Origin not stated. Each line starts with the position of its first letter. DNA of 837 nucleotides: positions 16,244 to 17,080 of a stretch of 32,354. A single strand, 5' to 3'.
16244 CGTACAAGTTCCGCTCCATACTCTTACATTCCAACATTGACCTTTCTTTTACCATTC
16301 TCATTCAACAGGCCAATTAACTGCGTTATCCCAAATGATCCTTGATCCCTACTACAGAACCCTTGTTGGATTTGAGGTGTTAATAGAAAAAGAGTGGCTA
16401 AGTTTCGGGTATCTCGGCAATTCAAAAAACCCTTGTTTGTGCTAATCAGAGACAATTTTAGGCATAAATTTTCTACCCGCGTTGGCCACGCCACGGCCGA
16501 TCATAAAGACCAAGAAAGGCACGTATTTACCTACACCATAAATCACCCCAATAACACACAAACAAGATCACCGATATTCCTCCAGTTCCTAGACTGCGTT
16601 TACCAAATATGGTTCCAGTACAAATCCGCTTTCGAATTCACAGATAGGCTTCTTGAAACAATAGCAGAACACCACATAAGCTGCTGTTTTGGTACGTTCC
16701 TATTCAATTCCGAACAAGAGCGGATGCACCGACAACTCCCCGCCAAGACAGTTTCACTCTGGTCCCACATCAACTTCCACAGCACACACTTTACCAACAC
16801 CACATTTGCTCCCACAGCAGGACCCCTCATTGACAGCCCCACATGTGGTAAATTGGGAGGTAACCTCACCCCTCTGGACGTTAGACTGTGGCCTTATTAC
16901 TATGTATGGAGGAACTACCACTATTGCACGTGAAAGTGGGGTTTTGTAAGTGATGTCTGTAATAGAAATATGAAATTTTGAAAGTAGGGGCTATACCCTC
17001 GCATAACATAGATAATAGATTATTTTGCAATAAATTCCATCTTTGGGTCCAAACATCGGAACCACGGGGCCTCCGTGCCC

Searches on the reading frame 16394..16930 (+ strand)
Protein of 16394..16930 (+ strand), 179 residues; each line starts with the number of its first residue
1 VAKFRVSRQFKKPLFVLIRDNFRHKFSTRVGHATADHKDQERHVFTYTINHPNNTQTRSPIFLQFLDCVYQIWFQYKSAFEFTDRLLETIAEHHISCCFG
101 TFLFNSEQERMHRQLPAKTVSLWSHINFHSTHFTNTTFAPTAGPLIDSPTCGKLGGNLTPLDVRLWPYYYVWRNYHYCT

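Call 73: search_protein_families(library=pfam, proteins=[window:16394-16930:+], max_evalue=0.01)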
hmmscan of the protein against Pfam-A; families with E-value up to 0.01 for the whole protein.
window:16394-16930:+ (179 aa): 1 family
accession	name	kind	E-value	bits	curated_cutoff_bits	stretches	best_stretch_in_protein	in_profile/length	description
PF06602.19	Myotub-related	-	1.1e-25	90.7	25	1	22-110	278-351/352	Myotubularin-like phosphatase domain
